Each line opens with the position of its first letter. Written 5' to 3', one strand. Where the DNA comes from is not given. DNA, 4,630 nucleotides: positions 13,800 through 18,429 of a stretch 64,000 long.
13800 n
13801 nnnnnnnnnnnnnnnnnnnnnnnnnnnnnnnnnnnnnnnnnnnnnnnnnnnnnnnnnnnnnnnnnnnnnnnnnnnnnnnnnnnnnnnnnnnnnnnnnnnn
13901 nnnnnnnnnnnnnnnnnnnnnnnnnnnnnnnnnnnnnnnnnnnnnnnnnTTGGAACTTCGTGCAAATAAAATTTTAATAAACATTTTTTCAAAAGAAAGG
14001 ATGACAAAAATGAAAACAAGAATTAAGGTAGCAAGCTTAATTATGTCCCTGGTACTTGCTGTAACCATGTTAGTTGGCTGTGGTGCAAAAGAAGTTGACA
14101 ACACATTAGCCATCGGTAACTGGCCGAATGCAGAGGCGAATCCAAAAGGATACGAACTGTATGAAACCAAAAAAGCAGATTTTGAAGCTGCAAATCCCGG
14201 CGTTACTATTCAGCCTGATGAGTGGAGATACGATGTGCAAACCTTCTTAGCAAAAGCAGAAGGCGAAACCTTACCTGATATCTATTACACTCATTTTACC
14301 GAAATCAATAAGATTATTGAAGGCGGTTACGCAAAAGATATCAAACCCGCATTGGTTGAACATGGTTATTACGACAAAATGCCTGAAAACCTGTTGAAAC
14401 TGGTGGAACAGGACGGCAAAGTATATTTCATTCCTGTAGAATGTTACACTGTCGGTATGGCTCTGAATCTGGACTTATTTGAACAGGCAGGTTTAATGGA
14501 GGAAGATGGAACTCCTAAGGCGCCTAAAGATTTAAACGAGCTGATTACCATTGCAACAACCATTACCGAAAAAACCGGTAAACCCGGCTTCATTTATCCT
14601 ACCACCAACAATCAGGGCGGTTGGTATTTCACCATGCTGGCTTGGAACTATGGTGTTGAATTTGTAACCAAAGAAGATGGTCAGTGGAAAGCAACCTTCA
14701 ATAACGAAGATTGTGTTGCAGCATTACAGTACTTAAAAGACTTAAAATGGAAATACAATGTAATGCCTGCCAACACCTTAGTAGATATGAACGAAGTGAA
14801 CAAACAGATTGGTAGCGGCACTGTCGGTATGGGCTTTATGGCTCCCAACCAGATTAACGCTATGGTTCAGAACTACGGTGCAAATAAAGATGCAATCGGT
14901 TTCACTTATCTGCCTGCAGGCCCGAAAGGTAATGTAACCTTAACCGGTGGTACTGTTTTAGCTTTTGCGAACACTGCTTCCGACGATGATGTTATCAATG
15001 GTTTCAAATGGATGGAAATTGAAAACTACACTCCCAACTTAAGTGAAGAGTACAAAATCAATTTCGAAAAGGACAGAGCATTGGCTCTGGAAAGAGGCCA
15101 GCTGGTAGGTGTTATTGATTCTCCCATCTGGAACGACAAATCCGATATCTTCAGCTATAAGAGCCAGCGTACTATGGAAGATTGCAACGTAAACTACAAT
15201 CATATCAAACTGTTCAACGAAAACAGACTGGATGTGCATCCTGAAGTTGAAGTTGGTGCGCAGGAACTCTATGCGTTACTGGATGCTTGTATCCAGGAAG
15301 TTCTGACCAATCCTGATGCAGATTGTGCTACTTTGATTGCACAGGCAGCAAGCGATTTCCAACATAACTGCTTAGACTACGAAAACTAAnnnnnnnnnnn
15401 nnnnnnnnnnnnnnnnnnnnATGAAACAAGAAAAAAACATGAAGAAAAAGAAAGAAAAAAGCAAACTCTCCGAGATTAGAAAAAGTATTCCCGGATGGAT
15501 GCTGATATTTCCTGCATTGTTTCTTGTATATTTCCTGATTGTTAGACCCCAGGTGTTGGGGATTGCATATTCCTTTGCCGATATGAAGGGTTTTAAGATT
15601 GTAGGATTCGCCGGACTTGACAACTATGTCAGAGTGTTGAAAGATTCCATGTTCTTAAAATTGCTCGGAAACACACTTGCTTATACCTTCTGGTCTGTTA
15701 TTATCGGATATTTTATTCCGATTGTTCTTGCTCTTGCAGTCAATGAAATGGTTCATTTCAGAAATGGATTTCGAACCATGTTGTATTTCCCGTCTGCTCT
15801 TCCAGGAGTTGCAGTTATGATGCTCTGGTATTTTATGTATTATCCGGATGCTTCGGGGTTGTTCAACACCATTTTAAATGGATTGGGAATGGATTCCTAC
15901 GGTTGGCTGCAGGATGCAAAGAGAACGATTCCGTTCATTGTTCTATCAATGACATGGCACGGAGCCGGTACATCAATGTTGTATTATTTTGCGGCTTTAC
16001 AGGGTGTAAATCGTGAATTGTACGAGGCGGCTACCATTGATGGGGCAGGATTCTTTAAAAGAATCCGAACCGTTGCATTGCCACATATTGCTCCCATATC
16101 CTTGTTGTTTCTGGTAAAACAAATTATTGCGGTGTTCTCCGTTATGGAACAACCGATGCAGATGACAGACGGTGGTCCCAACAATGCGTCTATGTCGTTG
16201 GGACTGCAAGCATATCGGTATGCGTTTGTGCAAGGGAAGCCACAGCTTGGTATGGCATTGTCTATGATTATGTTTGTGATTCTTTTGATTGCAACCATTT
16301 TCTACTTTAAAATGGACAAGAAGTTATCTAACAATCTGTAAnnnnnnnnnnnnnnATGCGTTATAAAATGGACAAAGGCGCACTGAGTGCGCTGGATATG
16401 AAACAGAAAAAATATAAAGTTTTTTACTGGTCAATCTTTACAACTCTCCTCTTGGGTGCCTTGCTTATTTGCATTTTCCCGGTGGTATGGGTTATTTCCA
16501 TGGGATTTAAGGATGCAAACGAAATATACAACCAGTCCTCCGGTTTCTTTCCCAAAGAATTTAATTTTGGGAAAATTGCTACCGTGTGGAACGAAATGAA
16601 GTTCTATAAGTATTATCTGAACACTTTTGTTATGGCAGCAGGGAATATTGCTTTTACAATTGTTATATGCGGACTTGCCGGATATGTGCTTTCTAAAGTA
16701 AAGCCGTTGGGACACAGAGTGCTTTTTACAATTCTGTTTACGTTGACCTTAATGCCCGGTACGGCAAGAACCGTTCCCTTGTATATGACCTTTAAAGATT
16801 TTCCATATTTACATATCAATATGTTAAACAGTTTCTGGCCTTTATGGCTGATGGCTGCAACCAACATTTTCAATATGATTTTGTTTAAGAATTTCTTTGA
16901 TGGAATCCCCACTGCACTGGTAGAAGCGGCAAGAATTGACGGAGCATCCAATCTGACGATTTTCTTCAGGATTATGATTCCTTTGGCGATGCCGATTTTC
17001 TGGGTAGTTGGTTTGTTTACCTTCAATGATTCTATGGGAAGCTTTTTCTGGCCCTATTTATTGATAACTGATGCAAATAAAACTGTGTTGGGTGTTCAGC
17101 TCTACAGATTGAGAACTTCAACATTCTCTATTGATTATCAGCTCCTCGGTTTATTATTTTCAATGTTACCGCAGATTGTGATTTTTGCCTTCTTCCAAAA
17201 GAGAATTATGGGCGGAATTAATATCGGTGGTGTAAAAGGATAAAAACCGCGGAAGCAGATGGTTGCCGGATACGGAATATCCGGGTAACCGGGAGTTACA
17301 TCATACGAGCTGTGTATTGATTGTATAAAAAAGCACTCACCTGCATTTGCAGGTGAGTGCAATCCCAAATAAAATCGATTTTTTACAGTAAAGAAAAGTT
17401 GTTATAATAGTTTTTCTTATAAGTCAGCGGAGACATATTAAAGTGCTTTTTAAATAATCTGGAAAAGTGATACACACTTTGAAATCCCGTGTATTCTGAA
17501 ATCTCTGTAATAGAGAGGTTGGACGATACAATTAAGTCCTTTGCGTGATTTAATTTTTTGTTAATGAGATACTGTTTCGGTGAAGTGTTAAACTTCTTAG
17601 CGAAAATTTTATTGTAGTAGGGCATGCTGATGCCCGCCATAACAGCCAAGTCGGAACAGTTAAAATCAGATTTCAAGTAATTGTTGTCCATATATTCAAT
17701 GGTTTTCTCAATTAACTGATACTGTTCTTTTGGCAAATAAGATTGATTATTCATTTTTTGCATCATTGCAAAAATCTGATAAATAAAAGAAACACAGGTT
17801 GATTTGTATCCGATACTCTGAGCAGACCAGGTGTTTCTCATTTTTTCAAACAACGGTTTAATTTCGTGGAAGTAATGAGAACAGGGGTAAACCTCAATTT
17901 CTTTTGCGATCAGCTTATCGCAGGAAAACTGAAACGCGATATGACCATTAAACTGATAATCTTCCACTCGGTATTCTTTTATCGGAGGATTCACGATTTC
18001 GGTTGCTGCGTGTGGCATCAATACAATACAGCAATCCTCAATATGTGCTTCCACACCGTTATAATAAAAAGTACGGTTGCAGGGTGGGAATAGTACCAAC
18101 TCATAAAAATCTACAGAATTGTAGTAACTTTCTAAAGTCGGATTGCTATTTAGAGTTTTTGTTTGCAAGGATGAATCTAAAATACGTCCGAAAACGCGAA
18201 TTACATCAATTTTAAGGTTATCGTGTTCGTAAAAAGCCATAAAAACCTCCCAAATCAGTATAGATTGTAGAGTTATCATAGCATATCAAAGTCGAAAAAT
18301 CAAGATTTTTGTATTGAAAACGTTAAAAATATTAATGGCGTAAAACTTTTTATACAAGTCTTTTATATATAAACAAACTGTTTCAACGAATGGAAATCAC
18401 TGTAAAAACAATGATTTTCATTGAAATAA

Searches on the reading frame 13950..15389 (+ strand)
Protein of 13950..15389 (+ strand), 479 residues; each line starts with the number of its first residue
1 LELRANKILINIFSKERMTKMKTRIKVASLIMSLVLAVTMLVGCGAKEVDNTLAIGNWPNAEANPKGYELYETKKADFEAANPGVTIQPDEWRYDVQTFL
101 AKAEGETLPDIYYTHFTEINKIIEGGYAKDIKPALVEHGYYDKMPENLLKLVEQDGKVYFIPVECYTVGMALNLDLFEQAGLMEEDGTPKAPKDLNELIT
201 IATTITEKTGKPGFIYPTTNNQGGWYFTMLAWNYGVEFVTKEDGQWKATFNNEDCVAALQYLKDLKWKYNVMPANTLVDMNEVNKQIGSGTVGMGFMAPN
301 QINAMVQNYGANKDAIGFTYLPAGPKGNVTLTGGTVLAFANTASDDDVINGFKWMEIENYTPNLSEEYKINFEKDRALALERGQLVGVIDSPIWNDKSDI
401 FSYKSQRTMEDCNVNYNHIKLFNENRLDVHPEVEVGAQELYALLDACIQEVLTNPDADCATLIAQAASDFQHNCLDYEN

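Call 6: search_protein_families(library=pfam, proteins=[window:13950-15389:+])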
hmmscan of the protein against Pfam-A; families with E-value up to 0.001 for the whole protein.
window:13950-15389:+ (479 aa): 1 family
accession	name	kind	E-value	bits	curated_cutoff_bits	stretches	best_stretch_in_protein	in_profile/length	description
PF01547.30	SBP_bac_1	-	2e-21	77.7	26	1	74-348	14-292/307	Bacterial extracellular solute-binding protein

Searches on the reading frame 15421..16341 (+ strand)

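Call 6: search_protein_families(library=pfam, proteins=[window:15421-16341:+])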
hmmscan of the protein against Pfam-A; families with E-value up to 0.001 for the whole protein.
window:15421-16341:+ (306 aa): 1 family
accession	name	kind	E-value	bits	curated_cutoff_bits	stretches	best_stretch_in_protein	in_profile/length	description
PF00528.27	BPD_transp_1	-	7.9e-17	62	26.4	1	98-302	3-182/184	Binding-protein-dependent transport system inner membrane component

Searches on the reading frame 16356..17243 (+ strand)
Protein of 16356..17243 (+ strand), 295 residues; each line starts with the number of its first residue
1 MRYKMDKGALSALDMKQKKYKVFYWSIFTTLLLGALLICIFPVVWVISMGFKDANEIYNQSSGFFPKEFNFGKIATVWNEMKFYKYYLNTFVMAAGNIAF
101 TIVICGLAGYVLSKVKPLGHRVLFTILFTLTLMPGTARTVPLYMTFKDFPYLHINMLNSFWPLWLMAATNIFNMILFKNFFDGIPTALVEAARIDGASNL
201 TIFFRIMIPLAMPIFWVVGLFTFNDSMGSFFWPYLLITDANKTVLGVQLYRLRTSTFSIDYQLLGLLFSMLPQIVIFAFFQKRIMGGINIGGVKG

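Call 6: search_protein_families(library=pfam, proteins=[window:16356-17243:+])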
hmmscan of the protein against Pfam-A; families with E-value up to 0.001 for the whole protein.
window:16356-17243:+ (295 aa): 1 family
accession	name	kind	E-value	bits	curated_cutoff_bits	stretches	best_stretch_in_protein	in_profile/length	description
PF00528.27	BPD_transp_1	-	6.4e-09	36.2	26.4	1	108-283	4-177/184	Binding-protein-dependent transport system inner membrane component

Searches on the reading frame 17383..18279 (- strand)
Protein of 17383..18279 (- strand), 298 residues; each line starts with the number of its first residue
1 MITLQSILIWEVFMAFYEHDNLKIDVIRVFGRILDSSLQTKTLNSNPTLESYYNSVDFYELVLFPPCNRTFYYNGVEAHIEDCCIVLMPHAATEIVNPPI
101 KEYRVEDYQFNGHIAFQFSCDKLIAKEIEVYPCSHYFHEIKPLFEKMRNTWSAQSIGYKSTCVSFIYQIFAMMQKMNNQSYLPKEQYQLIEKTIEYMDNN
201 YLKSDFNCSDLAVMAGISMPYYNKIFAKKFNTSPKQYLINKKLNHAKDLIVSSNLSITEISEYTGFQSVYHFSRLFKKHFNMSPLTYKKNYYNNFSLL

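Call 6: search_protein_families(library=pfam, proteins=[window:17383-18279:-])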
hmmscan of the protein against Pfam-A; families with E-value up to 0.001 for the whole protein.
window:17383-18279:- (298 aa): 2 families
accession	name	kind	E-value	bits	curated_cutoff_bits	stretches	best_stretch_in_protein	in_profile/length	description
PF12833.13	HTH_18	-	5.4e-20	71.9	33.6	1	211-289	1-79/80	Helix-turn-helix domain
PF00165.29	HTH_AraC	-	2.8e-15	56.4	26.6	2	252-285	6-38/42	Bacterial regulatory helix-turn-helix proteins, AraC family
